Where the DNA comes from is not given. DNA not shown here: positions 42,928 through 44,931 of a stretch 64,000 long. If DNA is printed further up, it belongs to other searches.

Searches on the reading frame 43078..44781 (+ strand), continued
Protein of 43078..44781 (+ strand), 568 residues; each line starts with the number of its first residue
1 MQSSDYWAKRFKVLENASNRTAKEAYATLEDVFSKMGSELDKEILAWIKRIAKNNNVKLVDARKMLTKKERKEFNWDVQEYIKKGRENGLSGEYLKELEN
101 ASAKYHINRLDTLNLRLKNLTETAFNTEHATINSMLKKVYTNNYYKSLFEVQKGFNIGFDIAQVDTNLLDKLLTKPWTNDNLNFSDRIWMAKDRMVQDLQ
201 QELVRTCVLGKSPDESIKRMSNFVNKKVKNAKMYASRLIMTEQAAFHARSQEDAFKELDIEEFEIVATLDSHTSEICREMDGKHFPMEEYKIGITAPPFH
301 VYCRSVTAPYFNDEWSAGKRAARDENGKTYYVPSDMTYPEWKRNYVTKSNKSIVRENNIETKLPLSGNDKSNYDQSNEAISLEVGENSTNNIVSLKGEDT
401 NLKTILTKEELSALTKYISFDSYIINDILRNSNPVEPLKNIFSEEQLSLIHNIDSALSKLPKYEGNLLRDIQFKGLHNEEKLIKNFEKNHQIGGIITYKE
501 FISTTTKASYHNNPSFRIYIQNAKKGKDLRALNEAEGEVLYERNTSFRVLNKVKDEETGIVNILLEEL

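Call 45: fold_search(model_id=the predicted structure, library=pdb)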
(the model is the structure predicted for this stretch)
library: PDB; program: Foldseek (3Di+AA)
matches with E <= 10: 289; with E <= 0.001: 135
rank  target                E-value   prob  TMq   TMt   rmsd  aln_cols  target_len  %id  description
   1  6dre_B                7.5e-12  1.00  0.24  0.76   2.9       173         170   26  ADP-ribosyltransferase toxin/immunity pair (released 2018-10-31)
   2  6drh_B                1.1e-11  1.00  0.24  0.70   2.9       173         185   26  ADP-ribosyltransferase toxin/immunity pair (released 2018-10-31)
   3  6drh_F                3.6e-11  1.00  0.24  0.73   2.9       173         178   26  ADP-ribosyltransferase toxin/immunity pair (released 2018-10-31)
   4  9mdj_Z                2.6e-09  1.00  0.24  0.33   5.4       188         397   22  Clostridioides difficile Transferase B Component Dimer in Complex with the A Component (released 2025-07-16)
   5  5urp                  3.4e-09  1.00  0.25  0.64   4.7       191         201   19  Plx2a, an ADP-ribosyltransferase toxin from Paenibacillus larvae (released 2017-12-20)
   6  2c8g_D                3.8e-09  1.00  0.24  0.61   4.3       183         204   15  Structure of the PN loop Q182A mutant C3bot1 Exoenzyme (Free state, crystal form I) (released 2007-02-27)
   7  6x6r_B                3.8e-09  1.00  0.24  0.33   5.0       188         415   23  Crystal structure of C.difficile ribosyltransferase CDTa in complex with pCl-phenylthioDADMeImmA (released 2021-10-13)
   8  4h0v_A                4.0e-09  1.00  0.24  0.33   5.2       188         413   22  Crystal structure of NAD+-Ia(E378S)-actin complex (released 2013-02-20)
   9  5wtz                  4.0e-09  1.00  0.23  0.30  21.0       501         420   13  Crystal structure of C. perfringens iota-like enterotoxin CPILE-a with NAD+ (released 2017-03-01)
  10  3bw8_A                4.2e-09  1.00  0.25  0.63   4.1       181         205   17  Crystal structure of the Clostridium limosum C3 exoenzyme (released 2008-04-01)
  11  4h0y_A                4.2e-09  1.00  0.24  0.33   5.1       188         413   22  Crystal structure of NAD+-Ia(E380S)-actin complex (released 2013-02-20)
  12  1qs2                  4.2e-09  1.00  0.24  0.33   4.5       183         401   21  CRYSTAL STRUCTURE OF VIP2 WITH NAD (released 1999-12-29)
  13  1gzf_D                4.5e-09  1.00  0.24  0.62   4.1       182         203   15  Structure of the Clostridium botulinum C3 exoenzyme (wild-type) in complex with NAD (released 2002-08-29)
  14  6k94_A                4.7e-09  1.00  0.25  0.59   3.1       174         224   20  Crystal structure of the type III effector XopAI from Xanthomonas axonopodis pv. citri - a 70 residue N-terminal trunc (released 2019-10-30)
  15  2c89_D                4.7e-09  1.00  0.24  0.63   4.1       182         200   16  Structure of the wild-type C3bot1 Exoenzyme (Free state, crystal form I) (released 2007-02-27)
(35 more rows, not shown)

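Call 47: list_cluster_members(proteins=[window:43078-44781:+, window:44781-44975:+, window:11968-13461:+])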
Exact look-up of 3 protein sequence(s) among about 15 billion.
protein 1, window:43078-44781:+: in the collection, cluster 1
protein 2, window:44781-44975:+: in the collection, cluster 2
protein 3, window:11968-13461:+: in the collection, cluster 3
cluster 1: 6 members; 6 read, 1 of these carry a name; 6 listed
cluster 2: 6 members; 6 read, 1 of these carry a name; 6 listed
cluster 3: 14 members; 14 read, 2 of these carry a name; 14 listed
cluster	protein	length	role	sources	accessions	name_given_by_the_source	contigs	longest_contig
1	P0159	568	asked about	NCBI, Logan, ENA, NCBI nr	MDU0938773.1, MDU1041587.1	MAG: minor capsid protein [Clostridiales bacterium] | minor capsid protein [Clostridiales bacterium]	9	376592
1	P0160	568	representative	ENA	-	-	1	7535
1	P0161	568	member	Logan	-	-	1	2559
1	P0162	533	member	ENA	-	-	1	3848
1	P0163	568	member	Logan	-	-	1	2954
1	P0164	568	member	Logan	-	-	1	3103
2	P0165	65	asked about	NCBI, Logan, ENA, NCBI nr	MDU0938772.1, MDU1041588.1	MAG: hypothetical protein E7A81_00585 [Clostridiales bacterium] | hypothetical protein [Clostridiales bacterium]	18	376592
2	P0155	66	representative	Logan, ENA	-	-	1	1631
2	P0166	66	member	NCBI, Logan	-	-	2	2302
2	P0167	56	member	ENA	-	-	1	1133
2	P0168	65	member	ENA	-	-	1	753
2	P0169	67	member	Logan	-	-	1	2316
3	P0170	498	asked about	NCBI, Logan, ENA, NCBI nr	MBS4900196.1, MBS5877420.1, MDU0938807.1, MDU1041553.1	MAG: amidophosphoribosyltransferase [Clostridiales bacterium] | amidophosphoribosyltransferase [Clostridiales bacterium]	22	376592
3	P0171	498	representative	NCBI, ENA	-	-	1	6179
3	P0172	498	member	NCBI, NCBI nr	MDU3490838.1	MAG: amidophosphoribosyltransferase [Clostridiales bacterium] | amidophosphoribosyltransferase [Clostridiales bacterium]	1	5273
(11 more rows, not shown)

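Call 53: get_annotated_region(hit=H26, flank=1500)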
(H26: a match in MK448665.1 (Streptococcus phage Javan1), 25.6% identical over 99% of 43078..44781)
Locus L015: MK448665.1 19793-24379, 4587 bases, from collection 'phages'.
description: Streptococcus phage Javan1, complete genome.
organism: Streptococcus phage Javan1 (NCBI taxid 2547971)
taxonomy: Viruses; Duplodnaviria; Heunggongvirae; Uroviricota; Caudoviricetes
host: Streptococcus acidominimus ATCC_51725; source: -; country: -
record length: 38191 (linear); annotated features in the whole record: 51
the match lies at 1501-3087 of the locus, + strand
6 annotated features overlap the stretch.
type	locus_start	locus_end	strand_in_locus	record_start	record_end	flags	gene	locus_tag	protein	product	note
CDS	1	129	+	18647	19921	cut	-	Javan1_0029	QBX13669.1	terminase large subunit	-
CDS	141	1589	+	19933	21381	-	-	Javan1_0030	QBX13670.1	portal protein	-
CDS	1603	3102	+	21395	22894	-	-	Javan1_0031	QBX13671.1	hypothetical protein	-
CDS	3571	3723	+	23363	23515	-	-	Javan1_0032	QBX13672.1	hypothetical protein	-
CDS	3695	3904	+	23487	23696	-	-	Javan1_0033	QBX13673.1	hypothetical protein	-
CDS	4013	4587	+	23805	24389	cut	-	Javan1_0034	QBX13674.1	capsid and scaffold protein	-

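Call 78: search_protein_families(library=ncbifam, proteins=[window:43078-44781:+], max_evalue=0.01)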
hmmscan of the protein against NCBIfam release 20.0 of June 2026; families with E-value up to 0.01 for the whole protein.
window:43078-44781:+ (568 aa): 2 families
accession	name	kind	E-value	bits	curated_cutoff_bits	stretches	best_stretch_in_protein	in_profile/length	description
TIGR01641.1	phageSPP1_gp7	domain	2e-22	79.6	39.65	1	200-310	2-108/109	minor capsid protein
NF011780.0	PRK15244.1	equivalog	9.7e-05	21.1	1133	1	436-550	437-550/591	SPI-2 type III secretion system effector NAD(+)--protein-arginine ADP-ribosyltransferase SpvB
